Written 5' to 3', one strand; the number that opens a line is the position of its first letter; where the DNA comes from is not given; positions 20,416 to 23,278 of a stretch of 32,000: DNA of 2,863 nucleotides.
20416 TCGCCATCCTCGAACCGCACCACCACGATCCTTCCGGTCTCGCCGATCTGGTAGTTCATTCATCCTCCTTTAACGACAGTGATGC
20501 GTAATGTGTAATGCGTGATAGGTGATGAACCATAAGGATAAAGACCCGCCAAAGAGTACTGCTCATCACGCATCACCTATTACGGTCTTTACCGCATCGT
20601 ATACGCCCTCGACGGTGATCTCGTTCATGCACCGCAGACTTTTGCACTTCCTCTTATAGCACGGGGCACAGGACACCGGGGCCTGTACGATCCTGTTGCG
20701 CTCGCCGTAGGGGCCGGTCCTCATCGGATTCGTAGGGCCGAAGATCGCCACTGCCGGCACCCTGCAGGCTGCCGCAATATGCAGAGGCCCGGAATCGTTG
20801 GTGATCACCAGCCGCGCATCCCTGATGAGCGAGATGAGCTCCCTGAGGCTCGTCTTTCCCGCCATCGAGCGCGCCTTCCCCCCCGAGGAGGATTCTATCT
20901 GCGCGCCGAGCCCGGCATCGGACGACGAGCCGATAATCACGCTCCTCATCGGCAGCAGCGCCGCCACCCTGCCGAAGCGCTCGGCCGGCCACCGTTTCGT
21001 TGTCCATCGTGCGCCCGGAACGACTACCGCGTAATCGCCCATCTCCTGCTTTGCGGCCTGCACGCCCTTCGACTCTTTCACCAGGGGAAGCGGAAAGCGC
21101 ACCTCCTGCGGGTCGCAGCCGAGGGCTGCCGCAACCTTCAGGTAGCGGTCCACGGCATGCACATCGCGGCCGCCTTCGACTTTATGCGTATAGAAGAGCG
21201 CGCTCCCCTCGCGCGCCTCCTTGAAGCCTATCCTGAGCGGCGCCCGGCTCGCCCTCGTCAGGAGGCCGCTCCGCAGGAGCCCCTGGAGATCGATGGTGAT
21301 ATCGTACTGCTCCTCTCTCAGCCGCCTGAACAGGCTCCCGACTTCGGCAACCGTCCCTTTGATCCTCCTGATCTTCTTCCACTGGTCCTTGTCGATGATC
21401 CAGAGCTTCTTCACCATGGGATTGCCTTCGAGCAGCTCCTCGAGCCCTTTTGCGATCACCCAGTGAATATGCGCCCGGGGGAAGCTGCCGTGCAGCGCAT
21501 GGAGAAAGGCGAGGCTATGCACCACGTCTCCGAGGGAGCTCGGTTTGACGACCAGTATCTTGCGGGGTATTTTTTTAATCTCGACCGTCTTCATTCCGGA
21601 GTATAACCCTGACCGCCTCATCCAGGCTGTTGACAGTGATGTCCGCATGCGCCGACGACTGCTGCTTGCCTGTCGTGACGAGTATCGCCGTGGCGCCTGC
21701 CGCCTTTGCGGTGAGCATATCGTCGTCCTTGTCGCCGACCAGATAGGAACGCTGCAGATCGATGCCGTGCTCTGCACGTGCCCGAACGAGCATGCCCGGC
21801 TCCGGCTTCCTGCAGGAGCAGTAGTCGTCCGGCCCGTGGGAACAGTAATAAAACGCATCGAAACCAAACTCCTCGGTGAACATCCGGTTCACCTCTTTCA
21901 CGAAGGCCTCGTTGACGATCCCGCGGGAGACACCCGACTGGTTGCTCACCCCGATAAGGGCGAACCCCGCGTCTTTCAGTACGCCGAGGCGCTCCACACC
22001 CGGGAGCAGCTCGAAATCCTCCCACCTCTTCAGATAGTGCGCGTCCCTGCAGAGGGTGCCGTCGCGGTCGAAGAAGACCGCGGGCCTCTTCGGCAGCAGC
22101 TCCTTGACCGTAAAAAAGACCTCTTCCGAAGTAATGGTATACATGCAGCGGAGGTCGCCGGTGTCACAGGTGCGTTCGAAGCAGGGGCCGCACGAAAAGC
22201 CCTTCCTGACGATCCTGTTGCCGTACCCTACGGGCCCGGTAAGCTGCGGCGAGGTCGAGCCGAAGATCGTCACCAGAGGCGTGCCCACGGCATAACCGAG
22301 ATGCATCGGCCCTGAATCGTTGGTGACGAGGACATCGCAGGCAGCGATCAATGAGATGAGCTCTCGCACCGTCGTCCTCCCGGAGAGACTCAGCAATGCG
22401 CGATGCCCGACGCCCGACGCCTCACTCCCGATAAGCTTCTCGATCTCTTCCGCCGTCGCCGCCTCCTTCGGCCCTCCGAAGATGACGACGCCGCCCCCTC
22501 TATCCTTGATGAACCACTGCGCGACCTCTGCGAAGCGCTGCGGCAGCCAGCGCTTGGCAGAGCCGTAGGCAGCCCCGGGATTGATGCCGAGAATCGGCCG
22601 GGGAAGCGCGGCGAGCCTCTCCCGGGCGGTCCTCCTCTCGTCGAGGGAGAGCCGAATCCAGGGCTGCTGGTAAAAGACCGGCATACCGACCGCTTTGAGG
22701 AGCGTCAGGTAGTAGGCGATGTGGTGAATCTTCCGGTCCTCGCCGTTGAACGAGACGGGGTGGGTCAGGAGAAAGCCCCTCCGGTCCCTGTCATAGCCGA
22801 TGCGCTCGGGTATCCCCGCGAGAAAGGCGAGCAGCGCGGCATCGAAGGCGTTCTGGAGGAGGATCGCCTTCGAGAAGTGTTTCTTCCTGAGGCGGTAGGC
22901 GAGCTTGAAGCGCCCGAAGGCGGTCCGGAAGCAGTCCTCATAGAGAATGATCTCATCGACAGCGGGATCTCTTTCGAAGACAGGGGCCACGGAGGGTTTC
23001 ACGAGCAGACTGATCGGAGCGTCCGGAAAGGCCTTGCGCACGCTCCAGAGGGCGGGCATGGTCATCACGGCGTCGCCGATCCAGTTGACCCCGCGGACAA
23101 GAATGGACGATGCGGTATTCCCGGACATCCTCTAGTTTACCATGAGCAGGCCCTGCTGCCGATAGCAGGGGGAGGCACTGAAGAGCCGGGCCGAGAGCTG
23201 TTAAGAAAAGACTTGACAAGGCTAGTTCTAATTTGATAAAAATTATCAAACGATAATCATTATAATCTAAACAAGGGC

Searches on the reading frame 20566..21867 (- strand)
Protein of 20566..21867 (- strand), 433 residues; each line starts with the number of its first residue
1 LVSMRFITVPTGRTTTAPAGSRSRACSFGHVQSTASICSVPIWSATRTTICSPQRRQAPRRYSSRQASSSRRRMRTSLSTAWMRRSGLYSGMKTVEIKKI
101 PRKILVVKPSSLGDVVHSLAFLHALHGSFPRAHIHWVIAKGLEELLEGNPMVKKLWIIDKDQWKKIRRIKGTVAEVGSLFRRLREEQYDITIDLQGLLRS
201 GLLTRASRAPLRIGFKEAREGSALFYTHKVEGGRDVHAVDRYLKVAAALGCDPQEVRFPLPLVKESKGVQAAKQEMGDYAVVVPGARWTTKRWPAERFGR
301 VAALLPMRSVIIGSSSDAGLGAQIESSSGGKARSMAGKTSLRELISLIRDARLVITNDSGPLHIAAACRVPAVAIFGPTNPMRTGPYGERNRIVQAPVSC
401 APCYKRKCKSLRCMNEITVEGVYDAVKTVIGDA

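Call 10: search_protein_families(library=ncbifam, proteins=[window:20566-21867:-], max_evalue=1e-8)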
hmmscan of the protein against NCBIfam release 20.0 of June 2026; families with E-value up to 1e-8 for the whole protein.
window:20566-21867:- (433 aa): 6 families
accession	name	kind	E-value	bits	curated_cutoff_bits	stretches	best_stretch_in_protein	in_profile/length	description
TIGR02193.1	heptsyl_trn_I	equivalog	4.8e-54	183.7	185.3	1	103-427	1-317/320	lipopolysaccharide heptosyltransferase I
TIGR02195.1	heptsyl_trn_II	equivalog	7.6e-46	156.8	134.6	1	103-428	1-336/339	lipopolysaccharide heptosyltransferase II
TIGR02201.1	heptsyl_trn_III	equivalog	1.1e-34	120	170.2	1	103-396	1-306/344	putative lipopolysaccharide heptosyltransferase III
NF008204.0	PRK10964.1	equivalog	1.1e-31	110.2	437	1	103-396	2-299/322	lipopolysaccharide heptosyltransferase RfaC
NF007742.0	PRK10422.1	equivalog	3.9e-28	98.3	467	1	99-427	3-340/352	lipopolysaccharide core heptosyltransferase RfaQ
NF008162.0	PRK10916.1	equivalog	1e-22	80.8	569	1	103-395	2-306/348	ADP-heptose--LPS heptosyltransferase RfaF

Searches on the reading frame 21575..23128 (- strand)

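Call 10: search_protein_families(library=ncbifam, proteins=[window:21575-23128:-], max_evalue=1e-8)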
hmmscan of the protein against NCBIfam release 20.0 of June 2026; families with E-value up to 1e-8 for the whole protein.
window:21575-23128:- (517 aa): 13 families
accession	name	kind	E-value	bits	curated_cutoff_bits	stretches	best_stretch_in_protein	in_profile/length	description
TIGR02195.1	heptsyl_trn_II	equivalog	2.5e-69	234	134.6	1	9-345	2-338/339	lipopolysaccharide heptosyltransferase II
NF008162.0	PRK10916.1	equivalog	2.1e-43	148.8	569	1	9-309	3-307/348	ADP-heptose--LPS heptosyltransferase RfaF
NF006506.0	PRK08942.1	equivalog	3.2e-40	137.6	178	1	348-510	3-178/182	D-glycero-beta-D-manno-heptose 1,7-bisphosphate 7-phosphatase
TIGR00213.1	GmhB_yaeD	subfamily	9.9e-33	113.3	149.6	1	349-506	2-172/176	D-glycero-beta-D-manno-heptose 1,7-bisphosphate 7-phosphatase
TIGR01656.1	Histidinol-ppas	subfamily_domain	9.3e-32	110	84.15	1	349-484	1-145/149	histidinol-phosphate phosphatase domain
NF005264.0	PRK06769.1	equivalog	5.6e-31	107.7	217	1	349-494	5-146/175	HAD-IIIA family hydrolase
TIGR01662.1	HAD-SF-IIIA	subfamily_domain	1.4e-24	86.8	44.6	1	350-486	2-140/141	HAD-IIIA family hydrolase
TIGR02201.1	heptsyl_trn_III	equivalog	8e-24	84.3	170.2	1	9-300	2-297/344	putative lipopolysaccharide heptosyltransferase III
NF050049.1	HBPPhtaseGmhB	domain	5.9e-23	81.5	250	1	347-493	2-153/171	D-glycero-alpha-D-manno-heptose-1,7-bisphosphate 7-phosphatase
NF007742.0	PRK10422.1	equivalog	2.3e-20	72.7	467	1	7-297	6-296/352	lipopolysaccharide core heptosyltransferase RfaQ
TIGR02193.1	heptsyl_trn_I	equivalog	1.1e-18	67.6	185.3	1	16-307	9-299/320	lipopolysaccharide heptosyltransferase I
NF003937.0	PRK05446.1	equivalog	1.2e-18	67.2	443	1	348-489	3-153/355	bifunctional histidinol-phosphatase/imidazoleglycerol-phosphate dehydratase HisB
TIGR01261.1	hisB_Nterm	equivalog_domain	2.1e-16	59.8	140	1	349-484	2-146/161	histidinol-phosphatase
